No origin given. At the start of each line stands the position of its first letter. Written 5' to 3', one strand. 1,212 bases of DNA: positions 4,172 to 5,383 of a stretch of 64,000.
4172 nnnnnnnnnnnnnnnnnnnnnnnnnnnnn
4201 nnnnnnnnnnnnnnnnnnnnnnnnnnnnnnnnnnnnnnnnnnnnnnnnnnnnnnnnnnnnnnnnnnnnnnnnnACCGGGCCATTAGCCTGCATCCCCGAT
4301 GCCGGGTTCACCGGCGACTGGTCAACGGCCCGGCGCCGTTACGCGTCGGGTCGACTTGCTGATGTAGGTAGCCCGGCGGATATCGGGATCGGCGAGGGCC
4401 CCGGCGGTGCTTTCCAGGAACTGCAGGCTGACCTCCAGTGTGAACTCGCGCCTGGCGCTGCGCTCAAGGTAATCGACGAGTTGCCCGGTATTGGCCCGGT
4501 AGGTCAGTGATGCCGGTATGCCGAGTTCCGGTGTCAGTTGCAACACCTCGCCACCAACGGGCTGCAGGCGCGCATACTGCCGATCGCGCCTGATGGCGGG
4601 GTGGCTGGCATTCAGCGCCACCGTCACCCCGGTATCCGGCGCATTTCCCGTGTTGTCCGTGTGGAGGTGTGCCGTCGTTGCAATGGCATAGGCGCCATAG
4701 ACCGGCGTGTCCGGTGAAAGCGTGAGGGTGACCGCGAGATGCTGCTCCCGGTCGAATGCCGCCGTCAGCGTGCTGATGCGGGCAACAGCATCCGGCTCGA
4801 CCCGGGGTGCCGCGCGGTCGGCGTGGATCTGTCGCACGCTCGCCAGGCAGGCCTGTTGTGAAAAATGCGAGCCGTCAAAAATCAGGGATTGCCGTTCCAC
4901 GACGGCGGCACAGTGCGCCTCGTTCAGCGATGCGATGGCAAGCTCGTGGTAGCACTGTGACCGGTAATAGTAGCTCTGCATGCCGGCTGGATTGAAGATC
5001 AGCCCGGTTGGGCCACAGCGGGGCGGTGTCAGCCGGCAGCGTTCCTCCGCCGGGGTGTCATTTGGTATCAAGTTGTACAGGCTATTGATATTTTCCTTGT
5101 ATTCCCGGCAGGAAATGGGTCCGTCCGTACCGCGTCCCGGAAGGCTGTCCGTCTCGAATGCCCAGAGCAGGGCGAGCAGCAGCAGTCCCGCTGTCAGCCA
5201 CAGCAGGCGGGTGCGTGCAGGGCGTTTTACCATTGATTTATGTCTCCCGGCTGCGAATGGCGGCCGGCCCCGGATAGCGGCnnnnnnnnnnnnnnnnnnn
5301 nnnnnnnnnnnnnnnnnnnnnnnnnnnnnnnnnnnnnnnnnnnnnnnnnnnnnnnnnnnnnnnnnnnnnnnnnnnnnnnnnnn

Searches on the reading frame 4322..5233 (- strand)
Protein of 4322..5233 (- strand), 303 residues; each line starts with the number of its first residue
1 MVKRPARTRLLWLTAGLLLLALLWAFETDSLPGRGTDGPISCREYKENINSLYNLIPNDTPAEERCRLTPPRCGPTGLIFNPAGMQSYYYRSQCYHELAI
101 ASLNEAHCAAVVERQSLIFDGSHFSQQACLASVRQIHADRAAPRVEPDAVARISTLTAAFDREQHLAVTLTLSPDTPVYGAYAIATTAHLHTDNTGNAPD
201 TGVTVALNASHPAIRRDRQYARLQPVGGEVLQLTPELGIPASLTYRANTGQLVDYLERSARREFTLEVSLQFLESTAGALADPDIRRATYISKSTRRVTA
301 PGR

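Call 3: search_protein_families(library=pfam, proteins=[window:4322-5233:-], max_evalue=0.1)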
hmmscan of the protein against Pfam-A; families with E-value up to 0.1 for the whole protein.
window:4322-5233:- (303 aa): 0 families

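Call 4: search_protein_families(library=ncbifam, proteins=[window:4322-5233:-], max_evalue=0.1)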
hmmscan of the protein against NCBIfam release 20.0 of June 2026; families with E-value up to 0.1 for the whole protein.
window:4322-5233:- (303 aa): 0 families

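Call 5: search_protein_families(library=padloc, proteins=[window:4322-5233:-], max_evalue=0.1)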
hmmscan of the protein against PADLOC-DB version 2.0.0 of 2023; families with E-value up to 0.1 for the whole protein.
window:4322-5233:- (303 aa): 0 families

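Call 10: find_homologous_proteins(query=window:4322-5233:-)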
Query window:4322-5233:- (303 aa): 13 proteins with E <= 0.001 among 5353 candidates.
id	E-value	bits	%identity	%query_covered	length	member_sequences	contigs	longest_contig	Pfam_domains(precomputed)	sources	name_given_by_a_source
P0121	1.2e-189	647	95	100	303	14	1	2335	-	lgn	-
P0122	5.2e-181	619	92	99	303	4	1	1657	-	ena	-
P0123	4.4e-171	586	88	93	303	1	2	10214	-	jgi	jgi:hypothetical protein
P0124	3.1e-150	518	79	91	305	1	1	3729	-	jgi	jgi:hypothetical protein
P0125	2.5e-133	462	74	97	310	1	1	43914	-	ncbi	-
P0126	1.7e-131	456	71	91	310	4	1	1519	-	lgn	-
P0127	4.9e-131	455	70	91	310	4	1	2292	-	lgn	-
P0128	7.0e-124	431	70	89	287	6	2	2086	-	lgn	-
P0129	1.0e-121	424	68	91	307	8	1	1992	-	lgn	-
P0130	6.8e-115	402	66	92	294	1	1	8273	-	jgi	jgi:hypothetical protein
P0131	4.8e-104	366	69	76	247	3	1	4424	-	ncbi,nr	ncbi:MAG: hypothetical protein HKM88_08090, partial [Halobacteria archaeon]|nr:hypothetical protein 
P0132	1.2e-83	299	53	96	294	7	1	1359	-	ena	-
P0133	9.1e-77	276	47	95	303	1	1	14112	-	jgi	-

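Call 16: search_solved_structures(query=window:4322-5233:-, max_evalue=10)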
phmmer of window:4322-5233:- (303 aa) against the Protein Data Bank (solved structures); distinct sequences matched with E-value up to 10: 2.
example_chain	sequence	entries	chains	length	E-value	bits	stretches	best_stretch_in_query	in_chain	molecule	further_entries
2q2f_A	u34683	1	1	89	0.19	14.4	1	122-159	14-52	Selenoprotein S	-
5kiu_A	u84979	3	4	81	0.66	12.7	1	123-159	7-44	Selenoprotein S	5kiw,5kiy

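Call 35: find_encoding_contigs(protein=P0133, flank=8000, max_places=2)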
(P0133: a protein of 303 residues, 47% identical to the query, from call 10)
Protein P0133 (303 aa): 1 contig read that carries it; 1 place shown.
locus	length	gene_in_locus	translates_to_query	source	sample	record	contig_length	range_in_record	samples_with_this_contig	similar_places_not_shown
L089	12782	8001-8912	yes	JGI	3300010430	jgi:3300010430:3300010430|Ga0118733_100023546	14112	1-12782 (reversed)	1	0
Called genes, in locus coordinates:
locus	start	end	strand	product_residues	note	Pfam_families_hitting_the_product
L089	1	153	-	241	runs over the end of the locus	PF00561:Abhydrolase_1 (faint), PF12146:Hydrolase_4 (faint), PF12695:Abhydrolase_5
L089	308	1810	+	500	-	PF11074:DUF2779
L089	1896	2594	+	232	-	PF13620:CarboxypepD_reg (faint), PF08308:PEGA (weak)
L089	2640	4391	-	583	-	PF05960:DUF885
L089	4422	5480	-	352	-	-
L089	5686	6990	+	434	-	PF00083:Sugar_tr, PF07690:MFS_1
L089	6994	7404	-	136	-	PF20398:DUF6691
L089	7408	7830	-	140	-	PF04143:Sulf_transp (weak)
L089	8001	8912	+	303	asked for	-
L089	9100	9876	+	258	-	PF00106:adh_short, PF01370:Epimerase, PF08659:KR, PF13561:adh_short_C2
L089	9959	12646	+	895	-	PF00690:Cation_ATPase_N, PF00122:E1-E2_ATPase, PF13246:Cation_ATPase, PF00702:Hydrolase, PF00689:Cation_ATPase_C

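Call 38: predict_structure(alignment_id=A3)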
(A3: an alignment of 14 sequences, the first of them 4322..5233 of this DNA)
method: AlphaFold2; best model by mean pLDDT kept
length: 303 residues; sequences in the alignment: 14
mean_pLDDT: 78.0   pTM: 0.57
mean pLDDT of the five models: 78.0, 72.7, 69.7, 69.2, 64.3
residues with pLDDT >= 90: 77; 70-90: 148; 50-70: 61; < 50: 17
segments of 3 or more residues with pLDDT < 50: 1-3, 77-79, 197-199
pLDDT, mean of each block of 10 residues (from residue 1): 60 85 66 57 77 81 88 56 60 88 92 65 79 83 79 94 90 90 91 54 84 87 70 85 89 80 90 70 59 92 71
secondary structure, 60 per line:
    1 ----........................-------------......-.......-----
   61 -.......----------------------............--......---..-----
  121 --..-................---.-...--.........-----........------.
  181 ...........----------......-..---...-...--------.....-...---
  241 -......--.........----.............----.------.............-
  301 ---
elements in order: H5-28 H42-47 H49-55 H62-68 H91-102 H105-110 H126-141 E152-160 E166-173 E180-191 E202-207 E214-216 E229-233 E242-247 H250-258 E263-275 H287-290 E291-299

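Call 63: search_solved_structures(query=A3, max_evalue=1)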
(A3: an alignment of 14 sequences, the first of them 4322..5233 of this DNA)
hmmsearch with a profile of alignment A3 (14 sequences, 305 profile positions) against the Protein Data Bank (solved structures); distinct sequences matched with E-value up to 1: 3.
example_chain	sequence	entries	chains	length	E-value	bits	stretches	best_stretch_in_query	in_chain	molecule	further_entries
2q2f_A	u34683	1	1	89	0.013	18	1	123-166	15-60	Selenoprotein S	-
5kiu_A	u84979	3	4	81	0.078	15.4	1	127-166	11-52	Selenoprotein S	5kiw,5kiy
9l94_R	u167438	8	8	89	0.5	12.7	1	121-180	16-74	Large ribosomal subunit protein eL43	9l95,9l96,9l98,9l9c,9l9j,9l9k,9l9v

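Call 65: find_related_loci(query=A3, collection=metagenome_contigs, flank=5000)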
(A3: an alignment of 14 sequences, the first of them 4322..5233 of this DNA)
Query A3 (303 aa) in metagenome_contigs; peptide patterns used: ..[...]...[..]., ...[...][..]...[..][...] (x = any residue, [..] = any of these).
148 stretches matched a pattern; 2 encode a relative of the query (tblastn E <= 1e-3); 2 distinct loci.
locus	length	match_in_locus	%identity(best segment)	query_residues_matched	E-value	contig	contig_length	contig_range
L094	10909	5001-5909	96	1-303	0e+0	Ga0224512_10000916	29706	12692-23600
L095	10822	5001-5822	69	26-299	2e-126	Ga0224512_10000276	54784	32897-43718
